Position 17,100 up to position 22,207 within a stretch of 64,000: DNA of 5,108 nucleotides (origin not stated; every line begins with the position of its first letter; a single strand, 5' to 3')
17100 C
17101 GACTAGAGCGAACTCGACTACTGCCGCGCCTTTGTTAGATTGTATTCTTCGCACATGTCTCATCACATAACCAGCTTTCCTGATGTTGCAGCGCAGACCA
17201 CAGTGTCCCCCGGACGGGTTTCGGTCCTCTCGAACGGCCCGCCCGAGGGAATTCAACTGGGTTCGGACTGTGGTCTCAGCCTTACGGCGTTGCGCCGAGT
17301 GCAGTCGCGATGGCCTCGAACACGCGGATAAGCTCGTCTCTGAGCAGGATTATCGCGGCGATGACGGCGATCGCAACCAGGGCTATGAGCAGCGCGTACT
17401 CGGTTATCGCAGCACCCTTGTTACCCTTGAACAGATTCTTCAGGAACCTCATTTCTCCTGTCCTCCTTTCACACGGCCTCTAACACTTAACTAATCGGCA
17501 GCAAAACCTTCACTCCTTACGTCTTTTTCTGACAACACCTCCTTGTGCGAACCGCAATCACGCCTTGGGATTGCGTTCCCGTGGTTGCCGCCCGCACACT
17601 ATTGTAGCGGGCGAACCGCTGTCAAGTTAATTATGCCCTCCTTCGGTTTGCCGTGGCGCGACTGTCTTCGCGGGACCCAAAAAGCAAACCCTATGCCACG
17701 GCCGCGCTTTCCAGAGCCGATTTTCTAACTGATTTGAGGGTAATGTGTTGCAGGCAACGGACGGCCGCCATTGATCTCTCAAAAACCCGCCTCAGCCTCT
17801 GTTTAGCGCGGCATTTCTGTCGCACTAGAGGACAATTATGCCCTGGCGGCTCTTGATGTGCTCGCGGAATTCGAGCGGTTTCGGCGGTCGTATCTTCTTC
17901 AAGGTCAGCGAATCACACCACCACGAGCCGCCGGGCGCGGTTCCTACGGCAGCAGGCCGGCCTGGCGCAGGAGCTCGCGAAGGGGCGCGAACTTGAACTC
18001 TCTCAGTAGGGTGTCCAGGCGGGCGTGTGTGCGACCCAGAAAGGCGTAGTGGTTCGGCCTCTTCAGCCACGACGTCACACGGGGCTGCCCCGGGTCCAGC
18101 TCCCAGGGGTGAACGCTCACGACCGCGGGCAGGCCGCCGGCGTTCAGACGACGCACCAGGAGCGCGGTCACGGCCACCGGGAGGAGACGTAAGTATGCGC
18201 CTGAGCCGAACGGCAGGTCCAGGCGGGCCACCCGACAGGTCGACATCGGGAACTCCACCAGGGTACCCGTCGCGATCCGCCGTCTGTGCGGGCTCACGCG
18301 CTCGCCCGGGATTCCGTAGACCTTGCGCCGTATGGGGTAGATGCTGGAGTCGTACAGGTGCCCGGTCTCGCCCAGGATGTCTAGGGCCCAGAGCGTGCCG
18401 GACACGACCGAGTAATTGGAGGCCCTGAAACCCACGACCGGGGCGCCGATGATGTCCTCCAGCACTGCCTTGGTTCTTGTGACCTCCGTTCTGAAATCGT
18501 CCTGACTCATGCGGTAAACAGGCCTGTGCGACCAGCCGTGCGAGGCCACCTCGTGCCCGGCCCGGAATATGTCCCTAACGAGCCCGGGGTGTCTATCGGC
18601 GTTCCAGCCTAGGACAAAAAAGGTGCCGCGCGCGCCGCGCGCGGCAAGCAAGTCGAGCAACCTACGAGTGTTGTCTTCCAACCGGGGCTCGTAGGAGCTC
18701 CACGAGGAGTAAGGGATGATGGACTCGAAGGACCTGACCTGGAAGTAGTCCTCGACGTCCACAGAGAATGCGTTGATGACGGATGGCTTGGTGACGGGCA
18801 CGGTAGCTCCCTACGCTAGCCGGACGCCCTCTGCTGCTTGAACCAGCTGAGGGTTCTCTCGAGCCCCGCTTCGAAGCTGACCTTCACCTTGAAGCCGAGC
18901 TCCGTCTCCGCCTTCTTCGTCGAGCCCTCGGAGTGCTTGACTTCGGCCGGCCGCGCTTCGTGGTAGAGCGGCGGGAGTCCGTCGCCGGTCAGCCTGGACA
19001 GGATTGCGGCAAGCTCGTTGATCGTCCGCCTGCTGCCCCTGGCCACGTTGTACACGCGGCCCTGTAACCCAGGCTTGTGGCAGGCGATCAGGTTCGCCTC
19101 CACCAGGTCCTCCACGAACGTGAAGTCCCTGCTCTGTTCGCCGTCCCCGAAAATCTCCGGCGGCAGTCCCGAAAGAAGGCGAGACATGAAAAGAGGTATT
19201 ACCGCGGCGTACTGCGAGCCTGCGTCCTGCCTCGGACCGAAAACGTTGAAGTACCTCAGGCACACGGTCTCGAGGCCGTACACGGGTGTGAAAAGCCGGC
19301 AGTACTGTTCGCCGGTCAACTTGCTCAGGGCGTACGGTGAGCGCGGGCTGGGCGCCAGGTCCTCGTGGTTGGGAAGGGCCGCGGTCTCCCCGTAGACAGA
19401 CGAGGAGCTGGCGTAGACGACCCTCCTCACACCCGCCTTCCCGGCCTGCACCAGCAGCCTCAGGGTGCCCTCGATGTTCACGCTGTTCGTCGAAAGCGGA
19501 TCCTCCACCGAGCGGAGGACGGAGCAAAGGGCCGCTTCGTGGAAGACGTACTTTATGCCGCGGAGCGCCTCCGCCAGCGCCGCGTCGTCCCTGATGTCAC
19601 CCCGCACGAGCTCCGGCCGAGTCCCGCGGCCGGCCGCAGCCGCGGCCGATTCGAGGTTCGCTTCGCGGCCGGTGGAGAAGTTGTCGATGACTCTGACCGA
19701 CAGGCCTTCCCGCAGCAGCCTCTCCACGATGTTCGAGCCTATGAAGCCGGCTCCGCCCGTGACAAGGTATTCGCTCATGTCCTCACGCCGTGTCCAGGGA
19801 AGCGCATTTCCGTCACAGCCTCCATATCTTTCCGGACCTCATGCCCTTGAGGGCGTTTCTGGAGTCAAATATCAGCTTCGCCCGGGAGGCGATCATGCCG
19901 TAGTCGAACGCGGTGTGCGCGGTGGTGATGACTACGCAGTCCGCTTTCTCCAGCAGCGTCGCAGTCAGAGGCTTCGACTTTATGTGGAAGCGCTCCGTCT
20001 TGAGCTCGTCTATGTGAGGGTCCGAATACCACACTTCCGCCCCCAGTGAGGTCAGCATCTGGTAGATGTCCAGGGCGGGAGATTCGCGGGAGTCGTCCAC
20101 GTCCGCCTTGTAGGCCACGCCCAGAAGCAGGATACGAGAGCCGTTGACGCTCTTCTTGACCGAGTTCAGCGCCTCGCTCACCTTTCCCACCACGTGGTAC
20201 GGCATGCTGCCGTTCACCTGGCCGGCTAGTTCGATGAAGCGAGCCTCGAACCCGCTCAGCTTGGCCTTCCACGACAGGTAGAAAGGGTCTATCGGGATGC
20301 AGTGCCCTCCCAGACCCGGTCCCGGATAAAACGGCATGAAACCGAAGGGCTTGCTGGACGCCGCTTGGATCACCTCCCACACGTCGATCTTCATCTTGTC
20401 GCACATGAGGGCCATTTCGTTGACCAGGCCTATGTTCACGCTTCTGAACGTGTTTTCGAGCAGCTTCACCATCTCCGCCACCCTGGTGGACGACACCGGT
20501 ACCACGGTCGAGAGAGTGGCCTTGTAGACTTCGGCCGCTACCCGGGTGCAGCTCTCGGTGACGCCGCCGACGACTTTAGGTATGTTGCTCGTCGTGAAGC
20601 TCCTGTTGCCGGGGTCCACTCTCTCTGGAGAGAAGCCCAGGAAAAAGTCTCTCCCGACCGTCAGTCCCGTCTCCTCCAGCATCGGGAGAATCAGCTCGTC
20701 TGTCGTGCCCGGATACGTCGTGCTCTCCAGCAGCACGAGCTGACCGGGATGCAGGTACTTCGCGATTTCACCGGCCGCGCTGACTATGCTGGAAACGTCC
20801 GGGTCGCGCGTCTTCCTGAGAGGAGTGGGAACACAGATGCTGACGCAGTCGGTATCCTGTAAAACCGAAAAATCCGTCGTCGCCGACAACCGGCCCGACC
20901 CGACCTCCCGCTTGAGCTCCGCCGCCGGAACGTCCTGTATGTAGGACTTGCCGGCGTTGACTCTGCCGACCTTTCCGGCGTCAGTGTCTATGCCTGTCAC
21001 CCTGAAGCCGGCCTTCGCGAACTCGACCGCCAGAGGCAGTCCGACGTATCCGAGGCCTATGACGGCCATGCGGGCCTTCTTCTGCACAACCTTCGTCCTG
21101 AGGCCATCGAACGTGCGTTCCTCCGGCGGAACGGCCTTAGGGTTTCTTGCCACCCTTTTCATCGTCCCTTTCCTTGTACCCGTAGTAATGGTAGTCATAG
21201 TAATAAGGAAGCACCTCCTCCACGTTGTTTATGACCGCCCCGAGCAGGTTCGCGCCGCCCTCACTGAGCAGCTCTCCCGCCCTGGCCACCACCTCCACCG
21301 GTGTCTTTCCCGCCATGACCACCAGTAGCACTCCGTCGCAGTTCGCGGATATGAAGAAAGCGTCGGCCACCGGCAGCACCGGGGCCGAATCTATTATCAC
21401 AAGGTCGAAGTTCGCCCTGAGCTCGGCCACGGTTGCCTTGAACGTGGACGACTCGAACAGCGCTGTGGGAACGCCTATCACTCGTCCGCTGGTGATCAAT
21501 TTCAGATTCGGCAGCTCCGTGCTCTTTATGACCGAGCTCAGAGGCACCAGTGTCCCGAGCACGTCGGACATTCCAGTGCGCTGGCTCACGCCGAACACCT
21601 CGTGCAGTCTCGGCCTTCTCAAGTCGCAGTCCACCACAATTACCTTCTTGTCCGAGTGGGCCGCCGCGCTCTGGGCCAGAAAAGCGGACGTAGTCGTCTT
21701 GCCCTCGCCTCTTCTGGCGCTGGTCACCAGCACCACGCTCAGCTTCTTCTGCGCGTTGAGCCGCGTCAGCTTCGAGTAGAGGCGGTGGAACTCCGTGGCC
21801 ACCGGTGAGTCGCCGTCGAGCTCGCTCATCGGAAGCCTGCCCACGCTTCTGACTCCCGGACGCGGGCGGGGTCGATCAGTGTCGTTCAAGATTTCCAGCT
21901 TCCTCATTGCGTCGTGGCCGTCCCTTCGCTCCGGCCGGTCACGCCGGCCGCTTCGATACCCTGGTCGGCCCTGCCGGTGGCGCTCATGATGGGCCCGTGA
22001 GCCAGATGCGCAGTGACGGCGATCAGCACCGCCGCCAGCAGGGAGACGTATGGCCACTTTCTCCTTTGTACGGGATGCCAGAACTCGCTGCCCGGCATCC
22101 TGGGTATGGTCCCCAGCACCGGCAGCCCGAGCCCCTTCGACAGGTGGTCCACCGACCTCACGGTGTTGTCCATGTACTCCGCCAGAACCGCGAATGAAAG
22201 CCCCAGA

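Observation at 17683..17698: Sigma-54-type promoter candidate upstream of flp, near a sigma-54 enhancer-binding regulator and kinase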

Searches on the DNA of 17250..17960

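Call 22: search_rna_families(source=window, start=17250, end=17960, threshold=evalue, max_evalue=10)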
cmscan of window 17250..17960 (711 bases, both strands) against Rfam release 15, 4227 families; matches with E-value up to 10: 2.
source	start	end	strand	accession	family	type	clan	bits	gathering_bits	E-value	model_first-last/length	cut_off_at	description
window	17733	17781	+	RF00573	SNORD67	Gene; snRNA; snoRNA; CD-box;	-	16.3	35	1.3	1-111/111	no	Small nucleolar RNA SNORD67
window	17621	17799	-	RF02195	TP53TG1_1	Gene; lncRNA;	-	13.9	40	3.7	1-153/153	no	TP53 target 1 conserved region 1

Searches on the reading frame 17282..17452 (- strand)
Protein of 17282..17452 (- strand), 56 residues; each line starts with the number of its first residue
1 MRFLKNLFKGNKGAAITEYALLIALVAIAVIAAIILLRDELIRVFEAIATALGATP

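Call 10: search_protein_families(library=pfam, proteins=[window:17282-17452:-], max_evalue=0.01)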
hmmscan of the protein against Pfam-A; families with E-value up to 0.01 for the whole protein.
window:17282-17452:- (56 aa): 1 family
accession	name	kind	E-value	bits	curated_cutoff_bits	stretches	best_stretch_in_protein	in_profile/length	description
PF04964.19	Flp_Fap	-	3.7e-05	23.9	32.2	1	10-52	4-46/46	Flp/Fap pilin component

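Call 11: search_protein_families(library=ncbifam, proteins=[window:17282-17452:-], max_evalue=0.001)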
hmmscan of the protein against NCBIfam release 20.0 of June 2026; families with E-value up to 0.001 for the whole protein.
window:17282-17452:- (56 aa): 0 families

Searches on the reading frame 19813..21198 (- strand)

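Call 10: search_protein_families(library=pfam, proteins=[window:19813-21198:-], max_evalue=0.01)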
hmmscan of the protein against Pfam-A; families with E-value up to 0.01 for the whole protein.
window:19813-21198:- (461 aa): 8 families
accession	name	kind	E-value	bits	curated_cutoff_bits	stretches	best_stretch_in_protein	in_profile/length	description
PF03721.20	UDPG_MGDP_dh_N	-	5.4e-45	153.7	27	1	43-221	2-184/187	UDP-glucose/GDP-mannose dehydrogenase family, NAD binding domain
PF00984.24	UDPG_MGDP_dh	-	7.3e-32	109.8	25.4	1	240-329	2-92/94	UDP-glucose/GDP-mannose dehydrogenase family, central domain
PF03720.21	UDPG_MGDP_dh_C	-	3.8e-22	79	30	1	357-451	1-102/103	UDP-glucose/GDP-mannose dehydrogenase family, UDP binding domain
PF03446.21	NAD_binding_2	-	5.2e-08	33.5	21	1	44-170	2-104/161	NAD binding domain of 6-phosphogluconate dehydrogenase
PF02826.25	2-Hacid_dh_C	-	1.7e-05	24.7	25.1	0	378-438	51-111/178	D-isomer specific 2-hydroxyacid dehydrogenase, NAD binding domain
PF02737.24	3HCDH_N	-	0.00016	22.1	22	1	44-120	2-83/180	3-hydroxyacyl-CoA dehydrogenase, NAD binding domain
PF13478.12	XdhC_C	-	0.004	18.1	29.7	0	376-436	11-61/125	XdhC Rossmann domain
PF07992.20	Pyr_redox_2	-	0.0095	15.8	26.1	0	34-71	137-172/291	Pyridine nucleotide-disulphide oxidoreductase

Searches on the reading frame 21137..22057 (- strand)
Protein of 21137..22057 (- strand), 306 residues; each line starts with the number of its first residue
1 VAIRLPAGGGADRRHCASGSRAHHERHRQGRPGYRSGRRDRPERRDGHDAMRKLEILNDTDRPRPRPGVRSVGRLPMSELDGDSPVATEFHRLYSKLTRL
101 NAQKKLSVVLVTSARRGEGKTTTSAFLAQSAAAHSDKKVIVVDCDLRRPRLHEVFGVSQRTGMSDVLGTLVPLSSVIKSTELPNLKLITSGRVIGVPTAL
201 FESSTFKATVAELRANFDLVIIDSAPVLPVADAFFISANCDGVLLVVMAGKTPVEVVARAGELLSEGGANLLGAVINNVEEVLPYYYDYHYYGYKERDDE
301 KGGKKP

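Call 10: search_protein_families(library=pfam, proteins=[window:21137-22057:-], max_evalue=0.01)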
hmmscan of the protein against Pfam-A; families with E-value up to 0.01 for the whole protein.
window:21137-22057:- (306 aa): 8 families
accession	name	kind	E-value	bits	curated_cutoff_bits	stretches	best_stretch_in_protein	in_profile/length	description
PF13614.12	AAA_31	-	1e-11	45.5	27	1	108-246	3-146/177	AAA domain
PF10609.15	ParA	-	5.8e-07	29.6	27.1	1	107-277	4-173/246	NUBPL iron-transfer P-loop NTPase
PF01656.29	CbiA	-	1.9e-06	28.3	25.4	1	110-249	2-54/125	CobQ/CobB/MinD/ParA nucleotide binding domain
PF25199.1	nSTAND_NTPase5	-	0.0018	18.6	34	1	82-148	17-82/145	Novel STAND NTPase 5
PF00448.28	SRP54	-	0.0018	18.4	22.7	0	116-149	10-42/196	SRP54-type protein, GTPase domain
PF13500.12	AAA_26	-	0.0021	18.4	27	0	109-134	3-28/198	AAA domain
PF09140.17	MipZ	-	0.0022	17.8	20.7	1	108-224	2-107/262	ATPase MipZ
PF01268.25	FTHFS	-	0.0036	16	27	1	99-157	50-104/556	Formate--tetrahydrofolate ligase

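Call 11: search_protein_families(library=ncbifam, proteins=[window:21137-22057:-], max_evalue=0.001)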
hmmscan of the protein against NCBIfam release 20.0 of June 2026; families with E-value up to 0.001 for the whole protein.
window:21137-22057:- (306 aa): 19 families
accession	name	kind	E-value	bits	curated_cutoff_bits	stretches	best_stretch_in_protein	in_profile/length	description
TIGR01007.1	eps_fam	subfamily_domain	2.6e-45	154.5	108.05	1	103-293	14-204/204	polysaccharide biosynthesis tyrosine autokinase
TIGR03018.1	pepcterm_TyrKin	hypoth_equivalog_domain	5.3e-39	133.7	230.65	1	83-266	8-198/207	XrtA-associated tyrosine autokinase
NF007350.0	PRK09841.1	equivalog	1.3e-30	106.2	1248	1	103-297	528-723/726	tyrosine-protein kinase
NF008568.0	PRK11519.1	equivalog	3.8e-30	104.7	1068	1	103-301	523-720/720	tyrosine-protein kinase Wzc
TIGR01005.1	eps_transp_fam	subfamily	7.3e-25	87.3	411.7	1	97-281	537-720/754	exopolysaccharide transport protein family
TIGR03029.1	EpsG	equivalog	5.8e-24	84.7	313.8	1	93-278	90-274/274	chain length determinant protein tyrosine kinase EpsG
TIGR01968.1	minD_bact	equivalog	1.8e-12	47.2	212.9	1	108-225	3-120/261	septum site-determining protein MinD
TIGR01969.1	minD_arch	subfamily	3.3e-09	36.3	201.75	1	108-280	2-171/251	cell division ATPase MinD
TIGR03453.1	partition_RepA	equivalog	1.4e-07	30.7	348.45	1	100-230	98-248/387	plasmid partitioning protein RepA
NF041546.1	ParA_partition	equivalog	2.1e-07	30.7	180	0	110-145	3-37/203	ParA family partition ATPase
TIGR03815.1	CpaE_hom_Actino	equivalog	3.9e-07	29.5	154.45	1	92-250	95-255/340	septum site-determining protein Ssd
TIGR00959.1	ffh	equivalog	2.5e-06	26.6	473.2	1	95-150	87-142/428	signal recognition particle protein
NF047398.1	AAA_KGGVGR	domain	6e-06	26.7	90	1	108-167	4-65/190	KGGVGR-motif variant AAA ATPase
NF010443.0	PRK13869.1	subfamily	1.8e-05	23.7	446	1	103-162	118-175/405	plasmid-partitioning protein RepA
NF041283.1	PrgP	equivalog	4e-05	23.1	400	0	108-147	4-43/297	ParA superfamily DNA segregation protein PrgP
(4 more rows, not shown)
